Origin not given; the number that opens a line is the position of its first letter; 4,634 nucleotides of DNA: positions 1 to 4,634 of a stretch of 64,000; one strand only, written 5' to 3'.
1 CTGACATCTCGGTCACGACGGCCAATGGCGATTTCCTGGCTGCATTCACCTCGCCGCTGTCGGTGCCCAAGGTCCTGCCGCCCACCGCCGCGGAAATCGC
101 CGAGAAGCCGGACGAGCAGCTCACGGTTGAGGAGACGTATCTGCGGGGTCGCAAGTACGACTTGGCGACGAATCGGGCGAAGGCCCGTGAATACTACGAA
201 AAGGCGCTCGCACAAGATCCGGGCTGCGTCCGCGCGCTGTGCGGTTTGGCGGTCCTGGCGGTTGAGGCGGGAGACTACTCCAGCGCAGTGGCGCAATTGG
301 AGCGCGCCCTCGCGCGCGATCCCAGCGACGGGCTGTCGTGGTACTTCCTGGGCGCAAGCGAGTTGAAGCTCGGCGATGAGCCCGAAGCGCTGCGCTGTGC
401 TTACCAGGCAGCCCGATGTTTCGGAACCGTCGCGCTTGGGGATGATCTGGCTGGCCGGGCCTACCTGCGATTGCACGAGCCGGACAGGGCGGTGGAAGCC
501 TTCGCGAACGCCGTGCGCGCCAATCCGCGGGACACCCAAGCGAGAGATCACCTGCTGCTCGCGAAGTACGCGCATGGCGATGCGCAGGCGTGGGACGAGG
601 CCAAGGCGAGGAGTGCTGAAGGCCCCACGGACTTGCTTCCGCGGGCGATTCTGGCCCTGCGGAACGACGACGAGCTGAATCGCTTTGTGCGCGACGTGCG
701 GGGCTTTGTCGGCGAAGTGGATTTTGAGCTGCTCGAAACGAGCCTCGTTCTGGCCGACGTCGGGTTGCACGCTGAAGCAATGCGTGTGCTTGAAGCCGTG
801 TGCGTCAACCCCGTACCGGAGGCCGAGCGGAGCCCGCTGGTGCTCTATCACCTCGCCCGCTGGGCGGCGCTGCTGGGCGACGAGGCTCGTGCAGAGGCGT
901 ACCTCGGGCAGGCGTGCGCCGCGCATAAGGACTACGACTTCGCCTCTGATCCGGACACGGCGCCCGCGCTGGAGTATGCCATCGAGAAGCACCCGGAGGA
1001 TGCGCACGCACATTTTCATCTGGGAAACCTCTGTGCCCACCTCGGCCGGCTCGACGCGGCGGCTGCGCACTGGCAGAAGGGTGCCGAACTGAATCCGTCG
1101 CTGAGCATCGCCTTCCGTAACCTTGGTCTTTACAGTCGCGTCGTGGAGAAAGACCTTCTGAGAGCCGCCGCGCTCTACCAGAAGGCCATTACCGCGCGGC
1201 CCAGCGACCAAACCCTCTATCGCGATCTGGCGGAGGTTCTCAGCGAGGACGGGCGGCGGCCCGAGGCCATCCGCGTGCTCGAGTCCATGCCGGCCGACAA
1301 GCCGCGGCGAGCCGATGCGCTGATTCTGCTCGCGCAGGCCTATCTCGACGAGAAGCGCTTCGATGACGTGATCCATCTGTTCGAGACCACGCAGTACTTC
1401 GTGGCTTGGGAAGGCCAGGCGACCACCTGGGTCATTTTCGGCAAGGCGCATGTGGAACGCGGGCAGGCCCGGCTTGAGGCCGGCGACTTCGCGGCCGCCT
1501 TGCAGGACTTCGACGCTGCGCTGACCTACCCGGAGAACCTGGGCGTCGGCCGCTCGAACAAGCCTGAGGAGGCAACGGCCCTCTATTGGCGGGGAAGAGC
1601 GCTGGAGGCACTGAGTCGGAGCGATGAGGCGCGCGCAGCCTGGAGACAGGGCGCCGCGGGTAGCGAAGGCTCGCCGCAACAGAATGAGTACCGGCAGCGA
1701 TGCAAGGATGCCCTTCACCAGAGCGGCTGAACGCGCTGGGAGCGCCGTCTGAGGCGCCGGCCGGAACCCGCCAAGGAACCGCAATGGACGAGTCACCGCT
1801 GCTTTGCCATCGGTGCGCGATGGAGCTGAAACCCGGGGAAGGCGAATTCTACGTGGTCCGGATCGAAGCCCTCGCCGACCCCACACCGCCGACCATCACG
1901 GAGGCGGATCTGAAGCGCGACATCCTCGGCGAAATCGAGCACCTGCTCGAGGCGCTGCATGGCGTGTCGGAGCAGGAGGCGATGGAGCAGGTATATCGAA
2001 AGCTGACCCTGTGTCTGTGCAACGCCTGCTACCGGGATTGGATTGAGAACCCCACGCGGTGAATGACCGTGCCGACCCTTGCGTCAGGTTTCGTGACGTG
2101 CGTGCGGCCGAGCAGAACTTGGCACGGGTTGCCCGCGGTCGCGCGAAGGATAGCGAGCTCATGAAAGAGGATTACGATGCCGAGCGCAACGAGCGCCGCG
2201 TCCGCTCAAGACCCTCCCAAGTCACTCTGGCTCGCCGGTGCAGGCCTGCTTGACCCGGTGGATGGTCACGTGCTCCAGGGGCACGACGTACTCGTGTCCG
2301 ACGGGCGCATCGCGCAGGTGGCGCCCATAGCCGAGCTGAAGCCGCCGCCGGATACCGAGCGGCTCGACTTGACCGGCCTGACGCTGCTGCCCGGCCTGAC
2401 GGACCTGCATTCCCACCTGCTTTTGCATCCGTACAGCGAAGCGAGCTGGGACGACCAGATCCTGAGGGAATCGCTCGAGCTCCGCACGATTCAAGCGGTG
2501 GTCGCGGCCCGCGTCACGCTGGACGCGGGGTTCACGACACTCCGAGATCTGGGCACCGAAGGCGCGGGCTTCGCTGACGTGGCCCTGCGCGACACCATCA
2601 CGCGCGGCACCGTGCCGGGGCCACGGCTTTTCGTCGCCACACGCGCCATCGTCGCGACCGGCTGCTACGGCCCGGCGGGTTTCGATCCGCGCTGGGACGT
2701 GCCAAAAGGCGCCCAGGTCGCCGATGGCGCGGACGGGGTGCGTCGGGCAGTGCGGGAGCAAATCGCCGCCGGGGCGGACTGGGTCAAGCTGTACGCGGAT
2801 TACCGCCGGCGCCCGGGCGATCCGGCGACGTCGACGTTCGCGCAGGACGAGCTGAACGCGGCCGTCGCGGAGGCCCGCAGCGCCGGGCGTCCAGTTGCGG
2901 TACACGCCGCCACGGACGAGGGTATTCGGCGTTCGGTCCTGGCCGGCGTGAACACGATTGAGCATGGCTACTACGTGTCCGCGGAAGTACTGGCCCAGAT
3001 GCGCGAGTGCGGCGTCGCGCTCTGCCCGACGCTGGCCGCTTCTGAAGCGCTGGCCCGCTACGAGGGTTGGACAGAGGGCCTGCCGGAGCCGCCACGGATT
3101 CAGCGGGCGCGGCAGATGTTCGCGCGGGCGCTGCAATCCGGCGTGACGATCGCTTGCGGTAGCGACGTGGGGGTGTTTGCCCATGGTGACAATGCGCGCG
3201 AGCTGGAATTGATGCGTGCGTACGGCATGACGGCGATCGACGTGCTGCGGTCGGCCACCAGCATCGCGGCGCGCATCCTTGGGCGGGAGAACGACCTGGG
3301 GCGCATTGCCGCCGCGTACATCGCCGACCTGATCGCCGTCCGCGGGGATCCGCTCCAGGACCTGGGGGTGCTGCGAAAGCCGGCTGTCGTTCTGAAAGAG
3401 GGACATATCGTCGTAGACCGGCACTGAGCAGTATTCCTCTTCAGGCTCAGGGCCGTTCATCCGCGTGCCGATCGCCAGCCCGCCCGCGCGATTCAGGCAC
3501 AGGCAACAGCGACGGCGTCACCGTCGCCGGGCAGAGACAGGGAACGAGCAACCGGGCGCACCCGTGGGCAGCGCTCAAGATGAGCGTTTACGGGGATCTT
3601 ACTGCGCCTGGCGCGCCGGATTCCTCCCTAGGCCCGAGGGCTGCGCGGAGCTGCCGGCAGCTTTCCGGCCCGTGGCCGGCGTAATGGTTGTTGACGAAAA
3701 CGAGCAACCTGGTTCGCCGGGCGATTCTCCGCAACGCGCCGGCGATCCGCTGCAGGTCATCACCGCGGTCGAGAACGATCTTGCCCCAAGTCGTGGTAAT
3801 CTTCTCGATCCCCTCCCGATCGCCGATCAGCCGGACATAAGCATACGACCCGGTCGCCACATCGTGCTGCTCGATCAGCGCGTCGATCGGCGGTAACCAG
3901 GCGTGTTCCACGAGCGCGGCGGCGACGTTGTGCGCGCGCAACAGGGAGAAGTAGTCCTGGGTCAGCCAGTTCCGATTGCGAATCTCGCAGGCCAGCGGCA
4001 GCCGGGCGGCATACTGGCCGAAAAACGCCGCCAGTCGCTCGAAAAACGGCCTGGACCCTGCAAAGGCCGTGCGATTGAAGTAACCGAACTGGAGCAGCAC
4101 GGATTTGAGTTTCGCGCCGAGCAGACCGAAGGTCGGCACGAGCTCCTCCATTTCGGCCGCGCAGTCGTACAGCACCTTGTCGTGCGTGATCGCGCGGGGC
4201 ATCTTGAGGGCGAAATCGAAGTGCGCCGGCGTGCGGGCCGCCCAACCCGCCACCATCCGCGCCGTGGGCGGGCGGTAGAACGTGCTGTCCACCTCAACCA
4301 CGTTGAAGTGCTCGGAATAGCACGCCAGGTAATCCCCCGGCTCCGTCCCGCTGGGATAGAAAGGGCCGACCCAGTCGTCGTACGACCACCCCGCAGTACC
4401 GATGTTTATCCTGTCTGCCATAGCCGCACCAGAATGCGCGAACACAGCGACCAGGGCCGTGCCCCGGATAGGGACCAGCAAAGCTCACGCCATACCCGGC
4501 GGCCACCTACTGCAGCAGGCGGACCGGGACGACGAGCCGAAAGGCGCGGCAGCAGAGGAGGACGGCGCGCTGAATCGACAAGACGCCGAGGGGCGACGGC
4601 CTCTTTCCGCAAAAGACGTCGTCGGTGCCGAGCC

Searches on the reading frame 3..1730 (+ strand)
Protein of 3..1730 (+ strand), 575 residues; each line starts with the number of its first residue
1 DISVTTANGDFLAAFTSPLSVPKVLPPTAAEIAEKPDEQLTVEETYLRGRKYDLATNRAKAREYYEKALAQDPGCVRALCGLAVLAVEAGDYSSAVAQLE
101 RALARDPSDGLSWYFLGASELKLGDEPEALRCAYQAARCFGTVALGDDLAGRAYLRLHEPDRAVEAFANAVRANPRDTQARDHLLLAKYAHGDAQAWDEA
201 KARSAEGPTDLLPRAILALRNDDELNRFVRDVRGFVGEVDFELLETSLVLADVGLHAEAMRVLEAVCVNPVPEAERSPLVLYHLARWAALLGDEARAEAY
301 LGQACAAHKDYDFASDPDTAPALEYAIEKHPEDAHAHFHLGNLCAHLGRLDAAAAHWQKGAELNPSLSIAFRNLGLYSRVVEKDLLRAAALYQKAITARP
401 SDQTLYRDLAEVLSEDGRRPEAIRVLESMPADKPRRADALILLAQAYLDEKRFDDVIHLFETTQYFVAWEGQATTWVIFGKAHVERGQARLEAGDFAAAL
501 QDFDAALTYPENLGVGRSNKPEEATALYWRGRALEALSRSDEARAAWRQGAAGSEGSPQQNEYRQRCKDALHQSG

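Call 69: search_protein_families(library=pfam, proteins=[window:3-1730:+], max_evalue=0.0001)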
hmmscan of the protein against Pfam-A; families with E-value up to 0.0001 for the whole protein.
window:3-1730:+ (575 aa): 16 families
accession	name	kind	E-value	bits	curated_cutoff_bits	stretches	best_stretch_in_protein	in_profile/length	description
PF13432.12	TPR_16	-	1.5e-34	118.4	32.7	3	82-137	3-57/65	Tetratricopeptide repeat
PF07719.23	TPR_2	-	3.4e-32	108.3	27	1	334-366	1-33/34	Tetratricopeptide repeat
PF00515.34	TPR_1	-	2.5e-27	93.9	27.8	1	336-366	3-33/34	Tetratricopeptide repeat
PF14559.12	TPR_19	-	2.4e-25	89.1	25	2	59-109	8-58/68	Tetratricopeptide repeat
PF13428.12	TPR_14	-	1.7e-24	84.2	23.5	0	82-117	7-42/44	Tetratricopeptide repeat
PF13431.12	TPR_17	-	2.2e-21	74.7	24.4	0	323-353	2-32/34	Tetratricopeptide repeat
PF13181.12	TPR_8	-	1.3e-18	65.9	25.7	0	77-108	2-33/34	Tetratricopeptide repeat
PF13424.12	TPR_12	-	4.1e-17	62.6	30.1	1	60-106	21-75/77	Tetratricopeptide repeat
PF13414.12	TPR_11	-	2.2e-15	56.5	26.8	0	341-376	1-36/42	TPR repeat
PF23914.1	TPR_CcmH_CycH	-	4.9e-13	49.6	42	0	322-429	38-147/158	Cytochrome c-type biogenesis protein H TPR domain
PF13371.12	TPR_9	-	4.4e-09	36.7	35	0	58-109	11-62/73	Tetratricopeptide repeat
PF12895.13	ANAPC3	-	8.9e-09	36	27.2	0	391-462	15-81/82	Anaphase-promoting complex, cyclosome, subunit 3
PF13176.12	TPR_7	-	2.2e-07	30.9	27.9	0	82-109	5-34/36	Tetratricopeptide repeat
PF13174.12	TPR_6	-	3.8e-07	30.8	26.3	0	526-549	2-25/33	Tetratricopeptide repeat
PF07721.20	TPR_4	-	1.6e-05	25.5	27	0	334-358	1-25/26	Tetratricopeptide repeat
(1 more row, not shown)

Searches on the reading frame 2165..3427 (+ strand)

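Call 69: search_protein_families(library=pfam, proteins=[window:2165-3427:+], max_evalue=0.0001)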
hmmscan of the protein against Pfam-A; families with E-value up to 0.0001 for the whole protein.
window:2165-3427:+ (420 aa): 2 families
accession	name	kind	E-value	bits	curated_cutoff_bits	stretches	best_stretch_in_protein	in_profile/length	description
PF01979.26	Amidohydro_1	-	3.8e-36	125.5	25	1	73-415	1-344/345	Amidohydrolase family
PF07969.17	Amidohydro_3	-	1.2e-13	51.9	29.7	1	205-398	244-450/472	Amidohydrolase family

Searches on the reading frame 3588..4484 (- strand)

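Call 69: search_protein_families(library=pfam, proteins=[window:3588-4484:-], max_evalue=0.0001)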
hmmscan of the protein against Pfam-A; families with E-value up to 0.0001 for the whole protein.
window:3588-4484:- (298 aa): 1 family
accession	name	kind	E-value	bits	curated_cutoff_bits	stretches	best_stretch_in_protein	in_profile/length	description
PF01904.24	DUF72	-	1.7e-51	175.8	25.3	1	43-281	1-216/217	Protein of unknown function DUF72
